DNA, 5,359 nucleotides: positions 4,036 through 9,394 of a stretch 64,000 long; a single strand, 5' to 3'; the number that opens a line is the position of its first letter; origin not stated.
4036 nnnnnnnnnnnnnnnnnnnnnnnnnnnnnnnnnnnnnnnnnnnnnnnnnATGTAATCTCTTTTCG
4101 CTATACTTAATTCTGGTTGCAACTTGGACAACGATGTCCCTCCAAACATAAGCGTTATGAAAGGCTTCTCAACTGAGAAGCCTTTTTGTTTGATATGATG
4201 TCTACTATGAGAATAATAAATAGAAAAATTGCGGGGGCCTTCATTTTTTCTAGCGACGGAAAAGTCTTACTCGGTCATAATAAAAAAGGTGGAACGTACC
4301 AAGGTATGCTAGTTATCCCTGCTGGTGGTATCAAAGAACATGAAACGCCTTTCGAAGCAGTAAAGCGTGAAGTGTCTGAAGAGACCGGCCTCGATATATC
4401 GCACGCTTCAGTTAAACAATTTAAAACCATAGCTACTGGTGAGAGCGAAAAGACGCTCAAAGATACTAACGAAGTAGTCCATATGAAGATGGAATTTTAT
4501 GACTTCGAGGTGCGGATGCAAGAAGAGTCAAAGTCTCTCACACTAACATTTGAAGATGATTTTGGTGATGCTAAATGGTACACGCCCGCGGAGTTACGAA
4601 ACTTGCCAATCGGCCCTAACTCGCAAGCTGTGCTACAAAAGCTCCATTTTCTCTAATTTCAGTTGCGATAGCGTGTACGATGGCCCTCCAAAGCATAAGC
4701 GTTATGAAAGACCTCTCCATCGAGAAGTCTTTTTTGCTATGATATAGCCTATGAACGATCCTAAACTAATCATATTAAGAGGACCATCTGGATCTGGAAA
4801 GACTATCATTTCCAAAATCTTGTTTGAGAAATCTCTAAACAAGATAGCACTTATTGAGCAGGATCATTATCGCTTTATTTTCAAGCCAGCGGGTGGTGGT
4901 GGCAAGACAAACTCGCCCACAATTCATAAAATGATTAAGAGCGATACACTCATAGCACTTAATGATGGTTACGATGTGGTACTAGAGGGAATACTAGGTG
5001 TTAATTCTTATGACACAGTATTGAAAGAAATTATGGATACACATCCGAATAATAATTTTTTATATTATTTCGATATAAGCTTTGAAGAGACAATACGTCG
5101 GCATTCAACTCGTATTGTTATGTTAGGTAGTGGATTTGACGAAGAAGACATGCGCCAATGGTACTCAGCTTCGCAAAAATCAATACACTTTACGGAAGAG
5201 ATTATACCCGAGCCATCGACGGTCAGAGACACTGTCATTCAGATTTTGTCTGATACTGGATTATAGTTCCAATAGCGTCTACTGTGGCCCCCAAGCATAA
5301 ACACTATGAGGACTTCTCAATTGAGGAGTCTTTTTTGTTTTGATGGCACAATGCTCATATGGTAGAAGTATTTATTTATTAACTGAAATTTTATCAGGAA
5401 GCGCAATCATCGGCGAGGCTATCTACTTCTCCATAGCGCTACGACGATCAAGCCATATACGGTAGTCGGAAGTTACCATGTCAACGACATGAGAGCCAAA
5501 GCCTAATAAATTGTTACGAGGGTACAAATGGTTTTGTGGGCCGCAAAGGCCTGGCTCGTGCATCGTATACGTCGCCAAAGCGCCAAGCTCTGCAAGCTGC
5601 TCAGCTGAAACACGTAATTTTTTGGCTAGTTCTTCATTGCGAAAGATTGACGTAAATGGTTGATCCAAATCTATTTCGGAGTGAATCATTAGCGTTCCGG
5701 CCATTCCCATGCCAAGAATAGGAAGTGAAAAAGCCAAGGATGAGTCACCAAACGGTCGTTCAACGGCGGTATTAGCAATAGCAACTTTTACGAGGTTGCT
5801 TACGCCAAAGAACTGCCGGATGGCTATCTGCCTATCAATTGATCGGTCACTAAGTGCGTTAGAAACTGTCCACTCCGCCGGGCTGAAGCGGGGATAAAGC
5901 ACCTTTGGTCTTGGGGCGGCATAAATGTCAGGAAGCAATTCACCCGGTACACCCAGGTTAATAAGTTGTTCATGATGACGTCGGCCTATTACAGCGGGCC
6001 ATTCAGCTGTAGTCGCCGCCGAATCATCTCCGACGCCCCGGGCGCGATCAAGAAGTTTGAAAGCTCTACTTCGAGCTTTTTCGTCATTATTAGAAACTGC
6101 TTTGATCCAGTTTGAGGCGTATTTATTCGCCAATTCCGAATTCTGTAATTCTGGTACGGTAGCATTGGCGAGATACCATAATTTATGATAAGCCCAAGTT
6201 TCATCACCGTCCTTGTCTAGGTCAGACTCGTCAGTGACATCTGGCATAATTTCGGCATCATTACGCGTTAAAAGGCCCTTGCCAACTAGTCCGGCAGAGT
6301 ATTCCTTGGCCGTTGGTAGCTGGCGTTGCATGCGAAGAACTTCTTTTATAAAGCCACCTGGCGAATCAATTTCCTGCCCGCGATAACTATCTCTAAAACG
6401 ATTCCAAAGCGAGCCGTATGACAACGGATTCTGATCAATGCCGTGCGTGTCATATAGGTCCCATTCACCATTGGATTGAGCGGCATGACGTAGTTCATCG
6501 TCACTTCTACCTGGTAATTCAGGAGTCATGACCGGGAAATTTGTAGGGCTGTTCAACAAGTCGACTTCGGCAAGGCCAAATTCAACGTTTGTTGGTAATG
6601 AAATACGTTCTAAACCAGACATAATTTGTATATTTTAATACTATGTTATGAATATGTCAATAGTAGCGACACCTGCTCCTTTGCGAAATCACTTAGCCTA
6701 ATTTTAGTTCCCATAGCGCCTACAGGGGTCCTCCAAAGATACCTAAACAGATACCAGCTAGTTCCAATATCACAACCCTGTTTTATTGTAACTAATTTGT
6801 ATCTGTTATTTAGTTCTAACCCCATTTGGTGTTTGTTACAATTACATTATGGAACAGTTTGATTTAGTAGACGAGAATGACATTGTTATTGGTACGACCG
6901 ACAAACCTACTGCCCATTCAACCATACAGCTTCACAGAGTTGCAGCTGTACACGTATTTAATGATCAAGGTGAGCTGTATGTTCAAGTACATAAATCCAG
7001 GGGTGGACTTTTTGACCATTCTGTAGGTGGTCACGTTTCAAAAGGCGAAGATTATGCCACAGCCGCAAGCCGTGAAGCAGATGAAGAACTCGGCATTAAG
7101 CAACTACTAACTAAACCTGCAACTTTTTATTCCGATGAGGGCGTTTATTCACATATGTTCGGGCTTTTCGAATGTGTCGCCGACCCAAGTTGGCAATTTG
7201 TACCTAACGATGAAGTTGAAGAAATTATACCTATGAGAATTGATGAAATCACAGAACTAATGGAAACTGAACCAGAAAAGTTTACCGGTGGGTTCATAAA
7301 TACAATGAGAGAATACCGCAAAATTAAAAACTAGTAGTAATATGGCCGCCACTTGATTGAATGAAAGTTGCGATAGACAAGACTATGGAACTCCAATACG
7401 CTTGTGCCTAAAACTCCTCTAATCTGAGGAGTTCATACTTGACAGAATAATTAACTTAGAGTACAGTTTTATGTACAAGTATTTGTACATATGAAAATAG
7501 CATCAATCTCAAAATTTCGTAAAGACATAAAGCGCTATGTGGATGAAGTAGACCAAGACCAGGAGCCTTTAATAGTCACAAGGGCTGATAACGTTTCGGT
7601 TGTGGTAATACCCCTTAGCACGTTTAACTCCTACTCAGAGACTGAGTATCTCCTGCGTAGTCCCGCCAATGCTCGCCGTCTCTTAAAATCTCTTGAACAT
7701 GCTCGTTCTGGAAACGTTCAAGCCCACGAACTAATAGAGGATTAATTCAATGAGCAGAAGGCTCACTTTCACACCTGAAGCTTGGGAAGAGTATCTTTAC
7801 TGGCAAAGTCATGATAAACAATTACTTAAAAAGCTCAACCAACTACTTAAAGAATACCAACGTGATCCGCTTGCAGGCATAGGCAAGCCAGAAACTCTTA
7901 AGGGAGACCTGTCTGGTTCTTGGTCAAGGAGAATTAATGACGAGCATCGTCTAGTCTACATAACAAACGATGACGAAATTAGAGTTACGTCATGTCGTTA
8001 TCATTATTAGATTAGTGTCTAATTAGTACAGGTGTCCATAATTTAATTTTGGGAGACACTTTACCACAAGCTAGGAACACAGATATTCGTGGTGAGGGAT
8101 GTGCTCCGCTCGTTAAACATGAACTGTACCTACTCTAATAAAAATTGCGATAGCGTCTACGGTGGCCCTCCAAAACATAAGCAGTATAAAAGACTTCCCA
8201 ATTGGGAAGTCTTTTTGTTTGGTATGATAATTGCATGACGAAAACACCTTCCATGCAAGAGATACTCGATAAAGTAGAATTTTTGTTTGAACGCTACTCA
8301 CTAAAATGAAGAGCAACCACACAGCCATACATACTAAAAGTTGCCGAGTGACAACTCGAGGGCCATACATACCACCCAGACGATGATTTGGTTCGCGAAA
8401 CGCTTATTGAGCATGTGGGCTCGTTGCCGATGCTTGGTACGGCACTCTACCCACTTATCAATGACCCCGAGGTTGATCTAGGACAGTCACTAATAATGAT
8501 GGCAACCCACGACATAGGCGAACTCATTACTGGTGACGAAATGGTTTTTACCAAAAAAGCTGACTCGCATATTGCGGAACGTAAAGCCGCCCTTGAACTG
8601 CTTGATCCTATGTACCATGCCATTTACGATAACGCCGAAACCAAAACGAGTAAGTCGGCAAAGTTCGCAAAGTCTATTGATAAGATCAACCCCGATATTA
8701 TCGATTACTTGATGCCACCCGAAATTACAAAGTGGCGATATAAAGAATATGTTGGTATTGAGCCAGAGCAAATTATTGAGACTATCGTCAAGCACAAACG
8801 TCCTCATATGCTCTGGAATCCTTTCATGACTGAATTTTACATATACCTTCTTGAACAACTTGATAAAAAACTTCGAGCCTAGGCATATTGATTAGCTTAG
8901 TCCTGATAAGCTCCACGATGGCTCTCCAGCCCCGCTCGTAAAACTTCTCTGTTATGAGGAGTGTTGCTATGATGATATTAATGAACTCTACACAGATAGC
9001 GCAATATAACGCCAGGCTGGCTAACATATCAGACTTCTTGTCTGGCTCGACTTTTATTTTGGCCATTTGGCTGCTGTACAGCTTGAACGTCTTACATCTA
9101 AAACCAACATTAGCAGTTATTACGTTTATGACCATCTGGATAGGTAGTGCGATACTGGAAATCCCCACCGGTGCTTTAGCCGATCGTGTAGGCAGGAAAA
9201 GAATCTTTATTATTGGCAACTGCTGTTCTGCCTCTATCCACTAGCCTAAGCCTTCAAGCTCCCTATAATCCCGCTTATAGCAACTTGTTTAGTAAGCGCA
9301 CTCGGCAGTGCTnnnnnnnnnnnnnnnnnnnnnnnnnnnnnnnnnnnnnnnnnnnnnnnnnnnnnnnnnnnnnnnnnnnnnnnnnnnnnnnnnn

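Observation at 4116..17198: Same-orientation 38-nt box + terminator + promoter units divide 13 kb into exchangeable-looking gene modules (cassette array with no attC site or integrase in view)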

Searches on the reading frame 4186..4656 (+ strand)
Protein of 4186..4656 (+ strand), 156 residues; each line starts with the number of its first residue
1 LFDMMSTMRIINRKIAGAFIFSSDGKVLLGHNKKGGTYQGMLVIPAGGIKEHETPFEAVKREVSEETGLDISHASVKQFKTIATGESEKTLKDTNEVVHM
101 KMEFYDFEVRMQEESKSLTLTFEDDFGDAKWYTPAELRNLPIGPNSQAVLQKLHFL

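Call 12: search_protein_families(library=pfam, proteins=[window:4186-4656:+], max_evalue=0.01)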
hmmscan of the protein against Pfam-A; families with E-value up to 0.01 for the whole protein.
window:4186-4656:+ (156 aa): 2 families
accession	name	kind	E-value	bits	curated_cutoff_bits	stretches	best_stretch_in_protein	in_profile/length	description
PF00293.34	NUDIX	-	3.1e-16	60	21.1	1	13-150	3-131/134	NUDIX domain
PF14815.12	NUDIX_4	-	2.9e-06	27.5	35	1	19-150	4-111/113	NUDIX domain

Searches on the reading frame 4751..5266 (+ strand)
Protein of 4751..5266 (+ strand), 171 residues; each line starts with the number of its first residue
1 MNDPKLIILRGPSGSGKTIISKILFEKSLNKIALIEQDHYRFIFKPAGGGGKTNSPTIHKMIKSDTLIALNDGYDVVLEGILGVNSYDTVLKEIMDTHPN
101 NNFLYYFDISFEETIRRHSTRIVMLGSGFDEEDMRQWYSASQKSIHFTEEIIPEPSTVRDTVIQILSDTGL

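Call 12: search_protein_families(library=pfam, proteins=[window:4751-5266:+], max_evalue=0.01)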
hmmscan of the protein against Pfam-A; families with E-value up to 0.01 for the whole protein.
window:4751-5266:+ (171 aa): 5 families
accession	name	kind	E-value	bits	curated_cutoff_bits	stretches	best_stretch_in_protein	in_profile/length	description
PF06414.18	Zeta_toxin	-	2.3e-05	24.4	22.3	1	3-83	15-105/199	Zeta toxin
PF13671.12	AAA_33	-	0.00024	21.9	27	1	6-78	1-75/143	AAA domain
PF13238.12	AAA_18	-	0.00034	21.5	29.4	1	7-108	1-90/128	AAA domain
PF13173.12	AAA_14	-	0.0012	19.2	27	1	5-103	3-93/129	AAA domain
PF20720.3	nSTAND3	-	0.0065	16.6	27.2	0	4-31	17-44/155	Novel STAND NTPase 3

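Call 36: find_encoding_contigs(protein=window:4751-5266:+, flank=10000, max_places=10)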
Protein window:4751-5266:+ (171 aa): 1 contig read that carries it; 1 place shown.
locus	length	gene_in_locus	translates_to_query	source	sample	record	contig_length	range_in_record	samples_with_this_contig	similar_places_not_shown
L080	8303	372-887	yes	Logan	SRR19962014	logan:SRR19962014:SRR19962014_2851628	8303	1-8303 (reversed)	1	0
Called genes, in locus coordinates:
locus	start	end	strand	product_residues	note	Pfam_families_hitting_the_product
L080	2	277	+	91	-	?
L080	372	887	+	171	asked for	PF06414:Zeta_toxin (faint)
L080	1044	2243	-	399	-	-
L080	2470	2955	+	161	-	PF00293:NUDIX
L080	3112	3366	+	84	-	PF02604:PhdYeFM_antitox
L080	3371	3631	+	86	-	PF06769:YoeB_toxin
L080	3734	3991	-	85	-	-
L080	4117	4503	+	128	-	PF13023:HD_3 (faint)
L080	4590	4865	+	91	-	PF07690:MFS_1 (weak)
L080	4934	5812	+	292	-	PF07690:MFS_1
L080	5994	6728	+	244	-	PF03358:FMN_red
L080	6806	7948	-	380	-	PF08903:DUF1846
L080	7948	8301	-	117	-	?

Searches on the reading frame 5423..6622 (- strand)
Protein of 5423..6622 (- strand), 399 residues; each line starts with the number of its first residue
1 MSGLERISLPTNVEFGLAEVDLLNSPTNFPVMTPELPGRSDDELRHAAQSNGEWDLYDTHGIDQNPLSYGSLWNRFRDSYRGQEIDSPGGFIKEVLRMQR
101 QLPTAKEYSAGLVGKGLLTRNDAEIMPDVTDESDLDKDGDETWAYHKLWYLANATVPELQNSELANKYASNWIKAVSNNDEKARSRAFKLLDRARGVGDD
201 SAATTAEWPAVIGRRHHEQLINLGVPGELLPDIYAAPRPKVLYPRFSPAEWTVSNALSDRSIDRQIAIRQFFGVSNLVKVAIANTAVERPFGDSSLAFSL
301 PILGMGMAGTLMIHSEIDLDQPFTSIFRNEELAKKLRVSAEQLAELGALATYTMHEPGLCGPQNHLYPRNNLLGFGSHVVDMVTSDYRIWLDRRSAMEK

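Call 12: search_protein_families(library=pfam, proteins=[window:5423-6622:-], max_evalue=0.01)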
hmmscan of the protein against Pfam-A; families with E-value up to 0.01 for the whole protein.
window:5423-6622:- (399 aa): 0 families

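Call 89: search_protein_families(library=padloc, proteins=[window:5423-6622:-], max_evalue=0.001)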
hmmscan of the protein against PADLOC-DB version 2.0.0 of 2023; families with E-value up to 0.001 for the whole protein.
window:5423-6622:- (399 aa): 0 families

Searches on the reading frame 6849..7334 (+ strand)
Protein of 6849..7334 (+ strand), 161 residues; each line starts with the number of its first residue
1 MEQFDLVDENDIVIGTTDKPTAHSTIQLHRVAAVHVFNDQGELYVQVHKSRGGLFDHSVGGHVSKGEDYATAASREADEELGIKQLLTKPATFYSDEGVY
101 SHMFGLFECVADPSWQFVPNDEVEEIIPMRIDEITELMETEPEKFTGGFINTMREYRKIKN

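Call 12: search_protein_families(library=pfam, proteins=[window:6849-7334:+], max_evalue=0.01)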
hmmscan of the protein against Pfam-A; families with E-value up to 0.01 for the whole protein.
window:6849-7334:+ (161 aa): 1 family
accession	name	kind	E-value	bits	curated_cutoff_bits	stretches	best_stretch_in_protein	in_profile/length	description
PF00293.34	NUDIX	-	4.7e-12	46.5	21.1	1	29-138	3-123/134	NUDIX domain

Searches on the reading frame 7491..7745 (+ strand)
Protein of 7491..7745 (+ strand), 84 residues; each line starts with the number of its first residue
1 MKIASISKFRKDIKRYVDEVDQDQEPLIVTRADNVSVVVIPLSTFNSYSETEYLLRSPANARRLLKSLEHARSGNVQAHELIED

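Call 12: search_protein_families(library=pfam, proteins=[window:7491-7745:+], max_evalue=0.01)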
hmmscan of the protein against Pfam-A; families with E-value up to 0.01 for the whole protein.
window:7491-7745:+ (84 aa): 1 family
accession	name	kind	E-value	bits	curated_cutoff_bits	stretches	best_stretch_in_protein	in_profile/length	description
PF02604.26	PhdYeFM_antitox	-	6.4e-20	71.1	29.8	1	1-71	1-71/74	Antitoxin Phd_YefM, type II toxin-antitoxin system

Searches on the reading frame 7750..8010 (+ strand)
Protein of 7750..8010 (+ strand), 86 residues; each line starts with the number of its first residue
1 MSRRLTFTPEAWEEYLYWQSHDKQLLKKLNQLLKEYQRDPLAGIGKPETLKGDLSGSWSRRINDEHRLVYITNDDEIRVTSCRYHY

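Call 12: search_protein_families(library=pfam, proteins=[window:7750-8010:+], max_evalue=0.01)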
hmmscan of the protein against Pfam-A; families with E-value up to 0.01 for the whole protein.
window:7750-8010:+ (86 aa): 3 families
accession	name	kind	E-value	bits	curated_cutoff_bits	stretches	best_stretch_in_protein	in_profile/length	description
PF06769.20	YoeB_toxin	-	5.8e-38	129.2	27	1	7-86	1-80/80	YoeB-like toxin of bacterial type II toxin-antitoxin system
PF05016.21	ParE_toxin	-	0.0067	17.4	23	1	15-78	18-78/89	ParE toxin of type II toxin-antitoxin system, parDE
PF15738.11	YafQ_toxin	-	0.0078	16.9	30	1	19-81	19-79/88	Bacterial toxin of type II toxin-antitoxin system, YafQ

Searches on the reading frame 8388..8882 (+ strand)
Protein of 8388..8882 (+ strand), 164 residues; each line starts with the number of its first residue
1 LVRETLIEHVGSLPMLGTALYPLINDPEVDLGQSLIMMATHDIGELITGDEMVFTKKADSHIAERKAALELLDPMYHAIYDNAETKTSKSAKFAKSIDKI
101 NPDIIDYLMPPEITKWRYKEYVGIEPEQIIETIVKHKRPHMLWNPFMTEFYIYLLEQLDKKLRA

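Call 13: search_protein_families(library=pfam, proteins=[window:8388-8882:+], max_evalue=0.01)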
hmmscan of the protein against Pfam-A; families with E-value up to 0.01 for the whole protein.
window:8388-8882:+ (164 aa): 2 families
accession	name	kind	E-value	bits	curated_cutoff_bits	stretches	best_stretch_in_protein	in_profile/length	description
PF13023.12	HD_3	-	1.2e-07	32.2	22.5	1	4-103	21-128/165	HD domain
PF12917.13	YfbR-like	-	0.00021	21.5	25.9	1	3-70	23-93/182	5'-deoxynucleotidase YfbR-like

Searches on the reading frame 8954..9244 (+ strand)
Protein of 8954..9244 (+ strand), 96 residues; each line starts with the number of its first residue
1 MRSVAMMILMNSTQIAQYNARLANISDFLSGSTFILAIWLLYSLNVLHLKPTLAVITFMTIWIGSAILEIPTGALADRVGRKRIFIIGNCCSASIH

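Call 13: search_protein_families(library=pfam, proteins=[window:8954-9244:+], max_evalue=0.01)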
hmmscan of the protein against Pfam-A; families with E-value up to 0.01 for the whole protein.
window:8954-9244:+ (96 aa): 1 family
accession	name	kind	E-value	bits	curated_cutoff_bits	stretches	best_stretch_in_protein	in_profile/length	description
PF07690.21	MFS_1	-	8.4e-07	28.7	33.4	1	24-92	5-72/347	Major Facilitator Superfamily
